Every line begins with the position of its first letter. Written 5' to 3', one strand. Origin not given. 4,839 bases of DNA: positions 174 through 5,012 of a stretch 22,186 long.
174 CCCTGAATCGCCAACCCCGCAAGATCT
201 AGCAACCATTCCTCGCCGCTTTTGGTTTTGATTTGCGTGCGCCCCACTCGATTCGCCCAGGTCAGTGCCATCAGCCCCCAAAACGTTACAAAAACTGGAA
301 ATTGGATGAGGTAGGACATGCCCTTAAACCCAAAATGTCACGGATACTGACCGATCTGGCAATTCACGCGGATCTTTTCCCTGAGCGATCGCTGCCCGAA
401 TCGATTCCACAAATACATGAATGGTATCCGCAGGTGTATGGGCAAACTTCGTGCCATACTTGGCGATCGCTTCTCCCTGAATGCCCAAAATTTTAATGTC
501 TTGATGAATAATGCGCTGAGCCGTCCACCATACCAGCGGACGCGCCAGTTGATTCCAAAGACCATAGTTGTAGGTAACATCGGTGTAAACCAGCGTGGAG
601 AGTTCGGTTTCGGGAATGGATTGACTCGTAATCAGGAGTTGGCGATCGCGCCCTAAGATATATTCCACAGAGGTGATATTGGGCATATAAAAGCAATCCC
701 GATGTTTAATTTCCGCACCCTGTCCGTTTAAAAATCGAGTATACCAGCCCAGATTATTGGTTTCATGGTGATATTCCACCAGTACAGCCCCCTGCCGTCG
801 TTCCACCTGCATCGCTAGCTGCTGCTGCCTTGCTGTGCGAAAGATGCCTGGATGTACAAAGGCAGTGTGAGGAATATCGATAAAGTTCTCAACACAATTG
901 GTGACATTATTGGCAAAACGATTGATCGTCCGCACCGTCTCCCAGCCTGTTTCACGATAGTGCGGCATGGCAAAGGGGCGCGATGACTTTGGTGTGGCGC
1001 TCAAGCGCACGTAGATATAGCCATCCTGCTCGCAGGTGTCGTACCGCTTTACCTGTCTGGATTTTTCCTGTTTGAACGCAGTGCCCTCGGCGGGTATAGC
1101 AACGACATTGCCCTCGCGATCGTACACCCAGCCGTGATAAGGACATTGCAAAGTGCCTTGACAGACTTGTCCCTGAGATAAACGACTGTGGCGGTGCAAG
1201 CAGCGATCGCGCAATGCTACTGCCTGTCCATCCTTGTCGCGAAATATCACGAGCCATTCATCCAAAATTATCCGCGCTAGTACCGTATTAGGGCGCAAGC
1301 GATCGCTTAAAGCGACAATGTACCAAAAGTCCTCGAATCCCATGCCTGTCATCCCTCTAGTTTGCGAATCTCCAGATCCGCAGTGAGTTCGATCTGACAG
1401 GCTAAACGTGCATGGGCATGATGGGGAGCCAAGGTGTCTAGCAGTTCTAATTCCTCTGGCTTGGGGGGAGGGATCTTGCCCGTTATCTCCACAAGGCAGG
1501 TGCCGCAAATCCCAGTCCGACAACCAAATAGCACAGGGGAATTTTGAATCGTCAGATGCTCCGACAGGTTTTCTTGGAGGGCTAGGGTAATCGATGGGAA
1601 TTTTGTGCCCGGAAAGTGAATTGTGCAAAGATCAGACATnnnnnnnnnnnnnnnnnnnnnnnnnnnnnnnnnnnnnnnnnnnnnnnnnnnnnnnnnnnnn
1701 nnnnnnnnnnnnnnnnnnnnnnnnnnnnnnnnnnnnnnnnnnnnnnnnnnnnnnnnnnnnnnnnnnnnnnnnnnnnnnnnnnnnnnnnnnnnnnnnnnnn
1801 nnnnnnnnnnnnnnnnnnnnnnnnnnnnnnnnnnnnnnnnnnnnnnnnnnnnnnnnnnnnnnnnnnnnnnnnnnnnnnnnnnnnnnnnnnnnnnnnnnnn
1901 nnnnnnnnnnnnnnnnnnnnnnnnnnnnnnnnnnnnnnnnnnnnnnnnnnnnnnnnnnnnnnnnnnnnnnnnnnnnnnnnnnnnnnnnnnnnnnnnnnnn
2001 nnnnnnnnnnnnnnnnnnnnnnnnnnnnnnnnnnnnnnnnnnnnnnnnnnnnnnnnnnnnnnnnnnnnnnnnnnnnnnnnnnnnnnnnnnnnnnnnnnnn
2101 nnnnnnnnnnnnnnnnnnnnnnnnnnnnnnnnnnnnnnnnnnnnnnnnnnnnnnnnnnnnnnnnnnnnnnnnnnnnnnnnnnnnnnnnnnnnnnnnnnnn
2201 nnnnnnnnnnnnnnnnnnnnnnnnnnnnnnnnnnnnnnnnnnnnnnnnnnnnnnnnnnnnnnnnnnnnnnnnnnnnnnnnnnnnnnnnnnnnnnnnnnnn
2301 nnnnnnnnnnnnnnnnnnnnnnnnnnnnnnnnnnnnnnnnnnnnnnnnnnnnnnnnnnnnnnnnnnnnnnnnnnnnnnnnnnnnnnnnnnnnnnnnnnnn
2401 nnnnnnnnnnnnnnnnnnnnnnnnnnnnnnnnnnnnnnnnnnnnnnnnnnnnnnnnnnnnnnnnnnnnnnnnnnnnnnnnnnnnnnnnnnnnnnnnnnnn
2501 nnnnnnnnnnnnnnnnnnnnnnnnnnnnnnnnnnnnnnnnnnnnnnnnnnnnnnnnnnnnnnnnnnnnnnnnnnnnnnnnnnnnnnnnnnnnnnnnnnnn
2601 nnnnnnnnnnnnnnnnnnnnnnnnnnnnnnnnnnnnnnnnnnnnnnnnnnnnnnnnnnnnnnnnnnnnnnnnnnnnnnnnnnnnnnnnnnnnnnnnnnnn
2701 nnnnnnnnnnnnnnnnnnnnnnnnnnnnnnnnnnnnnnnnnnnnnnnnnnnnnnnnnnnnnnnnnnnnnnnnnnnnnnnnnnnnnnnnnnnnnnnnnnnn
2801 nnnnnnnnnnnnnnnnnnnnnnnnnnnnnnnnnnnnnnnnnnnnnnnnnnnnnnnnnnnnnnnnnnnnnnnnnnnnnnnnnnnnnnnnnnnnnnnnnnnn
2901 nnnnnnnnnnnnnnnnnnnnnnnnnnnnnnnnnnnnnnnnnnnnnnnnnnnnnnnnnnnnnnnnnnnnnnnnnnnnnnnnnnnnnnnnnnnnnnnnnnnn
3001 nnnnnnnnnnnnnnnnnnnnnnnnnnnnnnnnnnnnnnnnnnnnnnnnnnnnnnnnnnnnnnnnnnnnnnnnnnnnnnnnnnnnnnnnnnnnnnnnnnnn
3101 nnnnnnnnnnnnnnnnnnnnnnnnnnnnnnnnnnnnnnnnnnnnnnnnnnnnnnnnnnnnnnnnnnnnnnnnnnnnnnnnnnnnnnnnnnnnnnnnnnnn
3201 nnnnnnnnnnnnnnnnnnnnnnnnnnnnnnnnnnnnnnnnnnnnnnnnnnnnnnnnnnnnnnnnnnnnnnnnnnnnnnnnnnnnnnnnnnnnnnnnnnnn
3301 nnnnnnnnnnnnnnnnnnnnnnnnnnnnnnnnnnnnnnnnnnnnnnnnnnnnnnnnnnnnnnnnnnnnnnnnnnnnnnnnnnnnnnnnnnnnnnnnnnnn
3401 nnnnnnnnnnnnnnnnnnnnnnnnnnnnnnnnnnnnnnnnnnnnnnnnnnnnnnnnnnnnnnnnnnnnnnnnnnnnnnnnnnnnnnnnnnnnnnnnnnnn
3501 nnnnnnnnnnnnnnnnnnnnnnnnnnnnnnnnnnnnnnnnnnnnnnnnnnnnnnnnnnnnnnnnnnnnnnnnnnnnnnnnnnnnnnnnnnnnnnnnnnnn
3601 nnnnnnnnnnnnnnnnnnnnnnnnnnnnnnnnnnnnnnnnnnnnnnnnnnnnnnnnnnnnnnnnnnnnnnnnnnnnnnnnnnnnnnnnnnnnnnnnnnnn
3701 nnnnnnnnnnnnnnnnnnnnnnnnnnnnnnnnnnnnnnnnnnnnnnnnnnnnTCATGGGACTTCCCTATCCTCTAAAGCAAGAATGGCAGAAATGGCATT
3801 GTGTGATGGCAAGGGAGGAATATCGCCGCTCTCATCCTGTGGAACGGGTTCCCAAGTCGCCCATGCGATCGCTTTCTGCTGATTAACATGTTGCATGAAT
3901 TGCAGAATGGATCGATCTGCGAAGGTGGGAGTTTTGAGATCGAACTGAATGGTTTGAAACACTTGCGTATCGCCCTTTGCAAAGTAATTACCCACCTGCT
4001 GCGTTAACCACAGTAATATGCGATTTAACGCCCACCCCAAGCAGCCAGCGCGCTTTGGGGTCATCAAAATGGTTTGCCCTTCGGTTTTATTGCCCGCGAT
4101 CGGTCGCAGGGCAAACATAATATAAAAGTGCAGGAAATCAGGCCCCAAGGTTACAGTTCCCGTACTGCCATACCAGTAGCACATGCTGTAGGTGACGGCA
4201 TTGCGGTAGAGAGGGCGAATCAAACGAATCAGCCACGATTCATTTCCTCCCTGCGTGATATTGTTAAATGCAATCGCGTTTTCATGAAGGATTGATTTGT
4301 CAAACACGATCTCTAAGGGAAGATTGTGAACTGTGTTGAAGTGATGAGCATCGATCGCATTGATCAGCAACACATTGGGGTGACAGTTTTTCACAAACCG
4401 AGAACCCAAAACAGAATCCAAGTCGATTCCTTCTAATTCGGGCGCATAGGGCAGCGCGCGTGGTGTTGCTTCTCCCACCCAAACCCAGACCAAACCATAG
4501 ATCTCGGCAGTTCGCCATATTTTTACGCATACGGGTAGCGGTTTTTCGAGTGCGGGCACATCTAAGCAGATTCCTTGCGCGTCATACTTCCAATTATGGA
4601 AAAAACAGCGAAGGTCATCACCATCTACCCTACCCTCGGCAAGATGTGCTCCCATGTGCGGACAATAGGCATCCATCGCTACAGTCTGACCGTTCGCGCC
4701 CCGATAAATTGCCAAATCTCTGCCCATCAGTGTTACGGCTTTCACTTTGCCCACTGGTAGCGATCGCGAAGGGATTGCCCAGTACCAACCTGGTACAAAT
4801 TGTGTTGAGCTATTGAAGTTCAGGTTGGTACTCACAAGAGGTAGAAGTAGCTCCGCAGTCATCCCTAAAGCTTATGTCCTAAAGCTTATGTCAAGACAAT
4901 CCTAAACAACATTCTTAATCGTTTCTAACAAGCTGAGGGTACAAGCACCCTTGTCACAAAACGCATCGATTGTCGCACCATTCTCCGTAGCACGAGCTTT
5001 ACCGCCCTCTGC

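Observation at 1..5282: Seven-gene receiver + multi-oxygenase cassette: four structural classes of O2-activating iron enzymes with their own ferredoxin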

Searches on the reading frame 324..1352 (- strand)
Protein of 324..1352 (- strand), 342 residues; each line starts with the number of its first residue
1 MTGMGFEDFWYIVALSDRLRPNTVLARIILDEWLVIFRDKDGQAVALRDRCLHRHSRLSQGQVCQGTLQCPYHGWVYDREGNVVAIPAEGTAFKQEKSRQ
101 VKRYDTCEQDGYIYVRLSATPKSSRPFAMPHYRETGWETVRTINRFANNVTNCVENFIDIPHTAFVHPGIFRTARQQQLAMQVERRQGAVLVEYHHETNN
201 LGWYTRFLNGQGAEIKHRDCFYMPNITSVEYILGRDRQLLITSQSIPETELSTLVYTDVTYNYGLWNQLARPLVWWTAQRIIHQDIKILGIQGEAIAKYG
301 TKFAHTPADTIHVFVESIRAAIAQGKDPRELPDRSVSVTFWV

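Call 5: search_protein_families(library=pfam, proteins=[window:324-1352:-], max_evalue=0.01)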
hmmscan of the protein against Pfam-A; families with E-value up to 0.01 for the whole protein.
window:324-1352:- (342 aa): 3 families
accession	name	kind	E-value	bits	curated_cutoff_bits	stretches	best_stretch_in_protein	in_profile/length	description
PF00355.32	Rieske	-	1e-22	80.2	20.3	1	10-91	2-83/88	Rieske [2Fe-2S] domain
PF19112.6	VanA_C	-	8.1e-10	39.6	23.5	1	151-295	6-161/193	Vanillate O-demethylase oxygenase C-terminal domain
PF13806.12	Rieske_2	-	0.0016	18.8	27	1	10-116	2-104/104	Rieske-like [2Fe-2S] domain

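Call 6: search_protein_families(library=ncbifam, proteins=[window:324-1352:-], max_evalue=0.01)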
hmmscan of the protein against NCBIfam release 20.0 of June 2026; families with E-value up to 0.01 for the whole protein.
window:324-1352:- (342 aa): 12 families
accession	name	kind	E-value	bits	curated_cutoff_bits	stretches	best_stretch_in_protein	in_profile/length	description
NF052579.1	BetMthstMoxSdmAMthl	equivalog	5.4e-21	74.9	600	1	8-222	16-231/351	4beta-methylsterol monooxygenase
NF058607.1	GlBtMonoOxGbcA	equivalog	6.2e-11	41.4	670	1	29-128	76-176/420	glycine betaine monooxygenase oxygenase subunit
NF042946.1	3PPDioc_HcaE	equivalog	2.1e-10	40.2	830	1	31-99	61-130/450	3-phenylpropionate/cinnamic acid dioxygenase subunit alpha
NF041683.1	ant_diox_AndAb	equivalog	2e-09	37.5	150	1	10-87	2-79/100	anthranilate 1,2-dioxygenase ferredoxin subunit AndAb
TIGR03228.1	anthran_1_2_A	equivalog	2.8e-09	36.2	671.9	1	6-120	35-153/438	anthranilate 1,2-dioxygenase large subunit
TIGR03229.1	benzo_1_2_benA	equivalog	3.8e-07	29.3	780.95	1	19-104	49-140/433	benzoate 1,2-dioxygenase large subunit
TIGR02378.1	nirD_assim_sml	equivalog_domain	2.9e-06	27.4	74.65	1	10-116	2-104/105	nitrite reductase small subunit NirD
NF007422.0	PRK09965.1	equivalog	4.1e-06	26.8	113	1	26-90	18-82/106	bifunctional 3-phenylpropionate/cinnamic acid dioxygenase ferredoxin subunit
NF041684.1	ant_diox_AndAc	equivalog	4.3e-06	25.6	750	1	10-88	47-127/418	anthranilate 1,2-dioxygenase large subunit AndAc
TIGR02377.1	MocE_fam_FeS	subfamily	0.0004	20.4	136.15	1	35-88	27-81/101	MocE family 2Fe-2S type ferredoxin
NF042948.2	3PPDioc_HcaC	equivalog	0.0011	19.2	150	1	35-88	28-82/105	3-phenylpropionate/cinnamic acid dioxygenase ferredoxin subunit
NF045928.1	Cytb6fFeSPetC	equivalog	0.0014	18.1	250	1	33-89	90-145/179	cytochrome b6-f complex iron-sulfur subunit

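Call 76: search_solved_structures(query=window:324-1352:-, max_evalue=0.00001)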
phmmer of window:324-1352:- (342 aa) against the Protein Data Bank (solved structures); distinct sequences matched with E-value up to 0.00001: 41.
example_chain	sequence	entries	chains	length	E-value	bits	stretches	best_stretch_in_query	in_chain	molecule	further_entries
6wnc_A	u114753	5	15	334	1.5e-20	76.6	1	9-201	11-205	SxtDIOX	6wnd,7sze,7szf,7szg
3gb4_A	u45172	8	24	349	2e-20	76.2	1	8-285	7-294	DdmC | Dicamba O-demethylase, oxygenase component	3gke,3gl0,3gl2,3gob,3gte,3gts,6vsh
6icp_A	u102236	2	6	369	8.5e-20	74.2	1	17-171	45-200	Methylxanthine N1-demethylase NdmA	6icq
6ick_A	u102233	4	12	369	8.6e-20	74.1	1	17-171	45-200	Methylxanthine N1-demethylase NdmA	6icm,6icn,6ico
6wn3_A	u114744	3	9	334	2.7e-18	69.2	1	9-199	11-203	SxtT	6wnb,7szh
6icl_A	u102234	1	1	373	7.3e-14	54.6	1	26-171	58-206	Methylxanthine N3-demethylase NdmB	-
7qwt_A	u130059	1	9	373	2.2e-13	53.1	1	8-178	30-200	Rieske (2Fe-2S) domain protein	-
7fjl_A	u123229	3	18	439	1.5e-12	50.3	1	25-172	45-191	Rieske (2Fe-2S) domain protein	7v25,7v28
1ww9_A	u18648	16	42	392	1.4e-11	47.1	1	4-169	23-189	terminal oxygenase component of carbazole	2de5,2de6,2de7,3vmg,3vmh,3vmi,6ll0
4nb9_A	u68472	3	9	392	1.4e-11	47.1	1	4-169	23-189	Terminal oxygenase component of carbazole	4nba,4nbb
4nbf_A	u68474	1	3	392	1.4e-11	47.1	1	4-169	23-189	Terminal oxygenase component of carbazole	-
4nb8_A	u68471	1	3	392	1.4e-11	47.1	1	4-169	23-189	Terminal oxygenase component of carbazole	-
4nbg_A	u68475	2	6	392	1.4e-11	47.1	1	4-169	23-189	Terminal oxygenase component of carbazole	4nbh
4nbc_A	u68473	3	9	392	1.4e-11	47.1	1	4-169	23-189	Terminal oxygenase component of carbazole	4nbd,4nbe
3vca_A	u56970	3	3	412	5.2e-10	42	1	34-129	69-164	Ring-hydroxylating dioxygenase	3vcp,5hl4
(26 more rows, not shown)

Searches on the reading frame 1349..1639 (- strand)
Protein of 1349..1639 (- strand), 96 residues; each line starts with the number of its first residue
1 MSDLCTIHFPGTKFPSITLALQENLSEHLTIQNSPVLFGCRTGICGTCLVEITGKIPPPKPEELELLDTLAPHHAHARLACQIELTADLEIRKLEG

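Call 5: search_protein_families(library=pfam, proteins=[window:1349-1639:-], max_evalue=0.01)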
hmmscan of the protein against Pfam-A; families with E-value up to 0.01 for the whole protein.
window:1349-1639:- (96 aa): 1 family
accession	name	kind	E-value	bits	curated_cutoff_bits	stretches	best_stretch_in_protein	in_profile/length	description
PF00111.32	Fer2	-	1.1e-08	35.3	21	1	24-84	17-75/77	2Fe-2S iron-sulfur cluster binding domain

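Call 6: search_protein_families(library=ncbifam, proteins=[window:1349-1639:-], max_evalue=0.01)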
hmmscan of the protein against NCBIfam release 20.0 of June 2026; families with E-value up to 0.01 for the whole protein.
window:1349-1639:- (96 aa): 5 families
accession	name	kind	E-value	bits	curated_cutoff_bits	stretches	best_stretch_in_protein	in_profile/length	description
NF004317.0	PRK05713.1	equivalog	2.1e-07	30.5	338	1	17-93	11-84/312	iron-sulfur-binding ferredoxin reductase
NF007985.1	PRK10713.1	equivalog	0.00055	19.5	75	1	21-53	15-47/81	class I ribonucleotide reductase maintenance protein YfaE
NF007964.0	PRK10684.1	equivalog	0.0012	17.8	383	1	23-53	267-297/333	NADH oxidoreductase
NF005746.0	PRK07570.1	subfamily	0.0027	17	243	1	23-56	38-74/250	succinate dehydrogenase/fumarate reductase iron-sulfur subunit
TIGR01941.1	nqrF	equivalog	0.0053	15.7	295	1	5-92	32-119/405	NADH:ubiquinone reductase (Na(+)-transporting) subunit F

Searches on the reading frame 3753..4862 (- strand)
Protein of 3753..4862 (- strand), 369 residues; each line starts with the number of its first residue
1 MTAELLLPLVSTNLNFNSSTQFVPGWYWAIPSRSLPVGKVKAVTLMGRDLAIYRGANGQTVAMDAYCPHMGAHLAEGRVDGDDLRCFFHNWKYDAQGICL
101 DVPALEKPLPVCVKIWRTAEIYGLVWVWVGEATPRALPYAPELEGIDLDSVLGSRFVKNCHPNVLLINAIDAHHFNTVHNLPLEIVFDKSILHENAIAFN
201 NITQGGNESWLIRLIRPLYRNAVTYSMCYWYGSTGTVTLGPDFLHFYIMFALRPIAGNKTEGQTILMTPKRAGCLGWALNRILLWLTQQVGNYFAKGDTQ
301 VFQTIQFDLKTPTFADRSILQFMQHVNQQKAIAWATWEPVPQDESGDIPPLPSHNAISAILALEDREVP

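Call 5: search_protein_families(library=pfam, proteins=[window:3753-4862:-], max_evalue=0.01)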
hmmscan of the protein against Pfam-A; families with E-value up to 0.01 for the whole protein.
window:3753-4862:- (369 aa): 1 family
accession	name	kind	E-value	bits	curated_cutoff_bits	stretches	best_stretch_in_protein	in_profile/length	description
PF00355.32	Rieske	-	1.1e-22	80.1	20.3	1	26-107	2-83/88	Rieske [2Fe-2S] domain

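Call 6: search_protein_families(library=ncbifam, proteins=[window:3753-4862:-], max_evalue=0.01)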
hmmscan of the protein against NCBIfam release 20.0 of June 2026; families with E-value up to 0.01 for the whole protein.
window:3753-4862:- (369 aa): 8 families
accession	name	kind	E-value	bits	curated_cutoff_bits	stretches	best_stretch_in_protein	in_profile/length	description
NF052579.1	BetMthstMoxSdmAMthl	equivalog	6e-17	61.6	600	1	26-174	18-174/351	4beta-methylsterol monooxygenase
TIGR02377.1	MocE_fam_FeS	subfamily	2.4e-07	30.7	136.15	1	46-105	22-82/101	MocE family 2Fe-2S type ferredoxin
TIGR02378.1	nirD_assim_sml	equivalog_domain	1.6e-05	25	74.65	1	33-103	9-85/105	nitrite reductase small subunit NirD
NF041683.1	ant_diox_AndAb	equivalog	0.00043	20.5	150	1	28-91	4-66/100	anthranilate 1,2-dioxygenase ferredoxin subunit AndAb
NF007422.0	PRK09965.1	equivalog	0.0023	17.9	113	1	33-104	10-80/106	bifunctional 3-phenylpropionate/cinnamic acid dioxygenase ferredoxin subunit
TIGR03229.1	benzo_1_2_benA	equivalog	0.0049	15.8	780.95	1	43-102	56-117/433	benzoate 1,2-dioxygenase large subunit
TIGR03228.1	anthran_1_2_A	equivalog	0.0076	15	671.9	0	26-103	39-118/438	anthranilate 1,2-dioxygenase large subunit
NF041684.1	ant_diox_AndAc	equivalog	0.0078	14.8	750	0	50-103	72-126/418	anthranilate 1,2-dioxygenase large subunit AndAc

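Call 77: search_solved_structures(query=window:3753-4862:-, max_evalue=0.00001)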
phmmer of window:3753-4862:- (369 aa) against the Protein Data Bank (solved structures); distinct sequences matched with E-value up to 0.00001: 17.
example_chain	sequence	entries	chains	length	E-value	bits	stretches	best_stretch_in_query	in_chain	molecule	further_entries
4qdc_A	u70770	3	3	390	1.2e-22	83.7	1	19-180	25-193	3-ketosteroid 9alpha-hydroxylase oxygenase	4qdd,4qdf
4qdf_B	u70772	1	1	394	6.5e-19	71.4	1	19-180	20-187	3-ketosteroid 9alpha-hydroxylase oxygenase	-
6wnc_A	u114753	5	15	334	3.9e-17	65.6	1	23-180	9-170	SxtDIOX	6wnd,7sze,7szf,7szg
2zyl_A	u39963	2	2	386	4e-17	65.5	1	20-182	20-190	POSSIBLE OXIDOREDUCTASE | 3-ketosteroid-9-alpha-monooxygenase oxygenase subunit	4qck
6wn3_A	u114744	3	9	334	9.6e-17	64.3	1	25-180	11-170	SxtT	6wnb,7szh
7fhr_A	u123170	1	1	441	1.8e-16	63.4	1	37-179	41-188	Putative Phthalate 4,5-dioxygenase, subunit alpha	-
7qwt_A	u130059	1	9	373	5.1e-16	61.9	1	25-180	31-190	Rieske (2Fe-2S) domain protein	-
7fjl_A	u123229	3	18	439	2.4e-15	59.6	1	41-181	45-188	Rieske (2Fe-2S) domain protein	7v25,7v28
9ina_A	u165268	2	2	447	2e-14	56.6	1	38-210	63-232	Rieske (2Fe-2S) domain protein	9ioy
6ick_A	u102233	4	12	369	1.4e-11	47.3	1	42-132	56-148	Methylxanthine N1-demethylase NdmA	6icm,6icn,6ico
6icp_A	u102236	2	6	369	1.4e-11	47.3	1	42-132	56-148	Methylxanthine N1-demethylase NdmA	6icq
3gb4_A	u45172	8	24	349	2.5e-11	46.4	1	25-183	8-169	DdmC | Dicamba O-demethylase, oxygenase component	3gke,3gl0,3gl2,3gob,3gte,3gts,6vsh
6icl_A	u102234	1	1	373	1.3e-09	40.8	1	42-180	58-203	Methylxanthine N3-demethylase NdmB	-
2qpz_A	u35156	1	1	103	6.9e-08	35.1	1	26-113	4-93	Naphthalene 1,2-dioxygenase system ferredoxin subunit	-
5bok_A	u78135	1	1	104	1.6e-07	33.9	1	25-112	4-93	Ferredoxin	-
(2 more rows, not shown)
